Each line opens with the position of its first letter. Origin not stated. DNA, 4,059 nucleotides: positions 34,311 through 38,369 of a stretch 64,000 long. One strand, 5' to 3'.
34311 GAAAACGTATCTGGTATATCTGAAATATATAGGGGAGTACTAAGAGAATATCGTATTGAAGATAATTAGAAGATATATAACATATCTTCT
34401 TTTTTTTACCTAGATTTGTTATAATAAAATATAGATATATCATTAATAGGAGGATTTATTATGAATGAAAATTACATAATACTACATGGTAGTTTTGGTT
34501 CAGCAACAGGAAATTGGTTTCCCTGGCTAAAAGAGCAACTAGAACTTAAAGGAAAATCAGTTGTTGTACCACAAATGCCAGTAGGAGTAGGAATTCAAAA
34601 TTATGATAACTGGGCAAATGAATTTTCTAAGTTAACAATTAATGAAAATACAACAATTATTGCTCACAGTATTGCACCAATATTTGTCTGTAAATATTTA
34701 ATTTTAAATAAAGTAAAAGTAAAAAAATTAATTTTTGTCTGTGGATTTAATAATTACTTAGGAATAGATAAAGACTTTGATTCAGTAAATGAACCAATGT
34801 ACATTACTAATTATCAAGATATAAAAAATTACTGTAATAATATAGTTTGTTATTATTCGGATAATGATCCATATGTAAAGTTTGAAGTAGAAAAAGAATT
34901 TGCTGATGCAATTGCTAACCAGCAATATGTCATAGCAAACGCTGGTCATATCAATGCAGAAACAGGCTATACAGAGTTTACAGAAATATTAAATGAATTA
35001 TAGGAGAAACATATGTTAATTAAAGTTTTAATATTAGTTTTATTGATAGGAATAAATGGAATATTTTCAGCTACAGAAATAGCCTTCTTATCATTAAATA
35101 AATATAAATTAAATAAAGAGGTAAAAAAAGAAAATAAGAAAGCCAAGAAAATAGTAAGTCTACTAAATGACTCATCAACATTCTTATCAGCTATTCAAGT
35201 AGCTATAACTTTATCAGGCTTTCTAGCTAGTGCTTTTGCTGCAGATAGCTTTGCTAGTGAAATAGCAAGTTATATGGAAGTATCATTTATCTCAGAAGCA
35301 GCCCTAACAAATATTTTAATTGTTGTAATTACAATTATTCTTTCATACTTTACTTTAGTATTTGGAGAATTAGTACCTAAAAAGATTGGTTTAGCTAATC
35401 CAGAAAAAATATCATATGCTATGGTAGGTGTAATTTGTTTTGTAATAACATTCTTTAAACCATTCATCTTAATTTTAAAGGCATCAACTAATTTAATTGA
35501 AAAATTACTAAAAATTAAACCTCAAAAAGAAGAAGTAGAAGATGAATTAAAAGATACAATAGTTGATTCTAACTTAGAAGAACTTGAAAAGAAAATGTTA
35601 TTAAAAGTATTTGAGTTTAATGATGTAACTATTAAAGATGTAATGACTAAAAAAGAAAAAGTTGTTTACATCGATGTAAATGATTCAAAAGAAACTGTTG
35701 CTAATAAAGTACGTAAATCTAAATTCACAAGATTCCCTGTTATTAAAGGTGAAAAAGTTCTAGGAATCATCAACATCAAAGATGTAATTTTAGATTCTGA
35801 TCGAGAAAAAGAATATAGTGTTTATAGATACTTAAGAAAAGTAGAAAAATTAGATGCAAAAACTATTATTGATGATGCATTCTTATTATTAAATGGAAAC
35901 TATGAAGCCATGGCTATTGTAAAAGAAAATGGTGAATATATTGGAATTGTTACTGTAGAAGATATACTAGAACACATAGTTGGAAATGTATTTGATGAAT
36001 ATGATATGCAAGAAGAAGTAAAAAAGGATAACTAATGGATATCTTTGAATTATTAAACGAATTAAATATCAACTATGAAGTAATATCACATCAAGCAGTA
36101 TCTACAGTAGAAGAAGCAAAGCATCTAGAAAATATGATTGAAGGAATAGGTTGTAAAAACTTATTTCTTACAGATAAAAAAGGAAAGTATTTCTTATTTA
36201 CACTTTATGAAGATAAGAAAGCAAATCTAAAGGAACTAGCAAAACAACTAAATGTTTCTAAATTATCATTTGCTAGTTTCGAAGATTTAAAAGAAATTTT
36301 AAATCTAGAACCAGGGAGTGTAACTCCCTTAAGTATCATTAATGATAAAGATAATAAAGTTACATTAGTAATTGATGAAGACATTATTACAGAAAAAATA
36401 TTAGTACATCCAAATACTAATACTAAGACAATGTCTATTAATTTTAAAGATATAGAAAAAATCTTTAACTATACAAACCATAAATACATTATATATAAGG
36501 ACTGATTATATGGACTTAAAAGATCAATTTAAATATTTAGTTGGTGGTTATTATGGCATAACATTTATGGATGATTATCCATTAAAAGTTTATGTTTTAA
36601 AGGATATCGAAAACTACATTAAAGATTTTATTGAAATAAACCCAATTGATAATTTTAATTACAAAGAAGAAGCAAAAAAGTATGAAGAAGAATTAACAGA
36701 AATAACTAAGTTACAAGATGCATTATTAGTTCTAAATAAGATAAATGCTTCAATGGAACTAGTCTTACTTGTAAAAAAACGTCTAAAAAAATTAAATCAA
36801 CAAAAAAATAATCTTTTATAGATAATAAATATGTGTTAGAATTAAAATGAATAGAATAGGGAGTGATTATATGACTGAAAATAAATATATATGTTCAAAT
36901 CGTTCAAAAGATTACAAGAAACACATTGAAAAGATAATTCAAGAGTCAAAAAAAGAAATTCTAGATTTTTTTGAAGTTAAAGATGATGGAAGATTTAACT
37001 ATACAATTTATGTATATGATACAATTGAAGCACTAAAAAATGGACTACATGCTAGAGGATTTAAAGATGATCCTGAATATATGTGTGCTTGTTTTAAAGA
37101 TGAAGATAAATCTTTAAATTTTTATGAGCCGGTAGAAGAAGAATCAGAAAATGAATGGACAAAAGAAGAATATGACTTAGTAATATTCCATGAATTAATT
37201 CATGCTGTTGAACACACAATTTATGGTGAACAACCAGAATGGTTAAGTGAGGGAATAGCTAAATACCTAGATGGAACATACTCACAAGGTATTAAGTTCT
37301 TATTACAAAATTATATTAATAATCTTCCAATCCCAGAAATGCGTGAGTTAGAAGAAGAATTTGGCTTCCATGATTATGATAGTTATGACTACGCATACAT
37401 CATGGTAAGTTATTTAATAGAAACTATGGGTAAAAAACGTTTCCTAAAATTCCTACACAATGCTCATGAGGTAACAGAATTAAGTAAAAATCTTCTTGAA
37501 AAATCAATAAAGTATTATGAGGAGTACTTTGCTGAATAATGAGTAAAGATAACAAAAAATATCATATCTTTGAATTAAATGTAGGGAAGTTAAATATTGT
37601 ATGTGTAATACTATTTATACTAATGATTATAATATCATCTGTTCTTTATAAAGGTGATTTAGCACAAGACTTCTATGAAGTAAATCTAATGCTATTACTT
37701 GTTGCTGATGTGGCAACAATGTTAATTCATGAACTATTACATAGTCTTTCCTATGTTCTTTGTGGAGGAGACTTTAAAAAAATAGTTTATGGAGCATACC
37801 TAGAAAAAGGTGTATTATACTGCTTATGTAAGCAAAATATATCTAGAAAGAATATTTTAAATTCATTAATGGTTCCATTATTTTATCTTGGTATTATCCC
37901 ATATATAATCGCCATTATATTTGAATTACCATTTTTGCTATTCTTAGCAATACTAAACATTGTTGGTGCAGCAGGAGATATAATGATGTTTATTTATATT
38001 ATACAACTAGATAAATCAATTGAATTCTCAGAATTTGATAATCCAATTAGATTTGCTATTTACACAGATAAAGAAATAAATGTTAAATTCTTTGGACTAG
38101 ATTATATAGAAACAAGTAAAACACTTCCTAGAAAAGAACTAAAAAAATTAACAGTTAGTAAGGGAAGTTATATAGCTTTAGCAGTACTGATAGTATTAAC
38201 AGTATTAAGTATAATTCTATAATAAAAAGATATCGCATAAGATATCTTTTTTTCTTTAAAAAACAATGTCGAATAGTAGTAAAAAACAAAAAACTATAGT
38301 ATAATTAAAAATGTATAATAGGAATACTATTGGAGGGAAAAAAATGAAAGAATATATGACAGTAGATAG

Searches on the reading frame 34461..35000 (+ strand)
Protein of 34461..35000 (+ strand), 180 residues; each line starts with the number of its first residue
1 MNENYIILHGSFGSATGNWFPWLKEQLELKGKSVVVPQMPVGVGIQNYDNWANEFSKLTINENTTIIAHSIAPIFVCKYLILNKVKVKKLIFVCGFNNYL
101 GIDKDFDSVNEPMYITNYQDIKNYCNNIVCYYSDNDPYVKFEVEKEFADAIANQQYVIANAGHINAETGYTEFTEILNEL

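Call 17: search_protein_families(library=pfam, proteins=[window:34461-35000:+], max_evalue=0.001)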
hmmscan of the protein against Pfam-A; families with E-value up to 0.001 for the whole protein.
window:34461-35000:+ (180 aa): 3 families
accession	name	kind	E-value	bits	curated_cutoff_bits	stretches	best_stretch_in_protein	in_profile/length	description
PF06821.19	Ser_hydrolase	-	6.9e-19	68.8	22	1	5-177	1-167/172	Serine hydrolase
PF00561.26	Abhydrolase_1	-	3.1e-06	27.5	25.8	0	120-168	194-243/245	alpha/beta hydrolase fold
PF12695.13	Abhydrolase_5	-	0.00064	20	27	0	23-97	18-91/164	Alpha/beta hydrolase family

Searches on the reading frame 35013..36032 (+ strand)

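Call 16: search_protein_families(library=pfam, proteins=[window:35013-36032:+], max_evalue=0.001)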
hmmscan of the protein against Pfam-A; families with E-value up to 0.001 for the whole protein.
window:35013-36032:+ (340 aa): 2 families
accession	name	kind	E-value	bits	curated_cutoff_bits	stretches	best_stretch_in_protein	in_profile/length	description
PF01595.25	CNNM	-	2.8e-39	135.1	28.4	1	6-183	1-168/181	Cyclin M transmembrane N-terminal domain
PF00571.33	CBS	-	4.6e-17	62.5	24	2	207-259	1-52/57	CBS domain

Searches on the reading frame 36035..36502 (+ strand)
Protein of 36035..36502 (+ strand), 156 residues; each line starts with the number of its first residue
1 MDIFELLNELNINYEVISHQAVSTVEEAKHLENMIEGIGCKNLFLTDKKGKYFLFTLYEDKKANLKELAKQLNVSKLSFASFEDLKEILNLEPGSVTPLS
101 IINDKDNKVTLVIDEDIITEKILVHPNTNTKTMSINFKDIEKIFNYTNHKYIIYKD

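Call 16: search_protein_families(library=pfam, proteins=[window:36035-36502:+], max_evalue=0.001)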
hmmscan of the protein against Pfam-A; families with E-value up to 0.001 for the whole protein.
window:36035-36502:+ (156 aa): 1 family
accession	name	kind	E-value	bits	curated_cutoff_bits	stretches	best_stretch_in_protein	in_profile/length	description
PF04073.20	tRNA_edit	-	5.2e-29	101.3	25.5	1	19-142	1-122/123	Aminoacyl-tRNA editing domain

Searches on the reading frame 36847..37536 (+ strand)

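Call 16: search_protein_families(library=pfam, proteins=[window:36847-37536:+], max_evalue=0.001)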
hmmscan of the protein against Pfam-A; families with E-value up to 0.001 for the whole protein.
window:36847-37536:+ (230 aa): 2 families
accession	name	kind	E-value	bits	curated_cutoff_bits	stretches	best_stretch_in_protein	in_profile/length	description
PF13485.12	Peptidase_MA_2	-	3.5e-10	40.5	32.4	1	112-208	69-172/201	Peptidase MA superfamily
PF04450.18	BSP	-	0.00057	20.2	23.8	0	96-141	89-134/207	Peptidase of plants and bacteria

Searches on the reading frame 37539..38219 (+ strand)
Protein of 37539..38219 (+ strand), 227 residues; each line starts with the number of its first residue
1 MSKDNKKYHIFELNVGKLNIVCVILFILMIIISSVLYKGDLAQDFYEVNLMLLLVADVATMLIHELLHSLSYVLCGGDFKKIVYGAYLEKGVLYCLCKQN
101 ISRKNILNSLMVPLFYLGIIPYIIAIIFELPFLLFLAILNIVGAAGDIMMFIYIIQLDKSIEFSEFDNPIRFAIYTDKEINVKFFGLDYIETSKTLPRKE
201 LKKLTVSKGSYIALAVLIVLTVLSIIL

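Call 16: search_protein_families(library=pfam, proteins=[window:37539-38219:+], max_evalue=0.001)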
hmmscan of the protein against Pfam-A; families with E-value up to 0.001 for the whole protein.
window:37539-38219:+ (227 aa): 1 family
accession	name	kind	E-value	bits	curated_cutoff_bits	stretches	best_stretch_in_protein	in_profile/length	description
PF11667.14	DUF3267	-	5.4e-20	72.2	27.1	1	59-160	3-106/108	Putative zincin peptidase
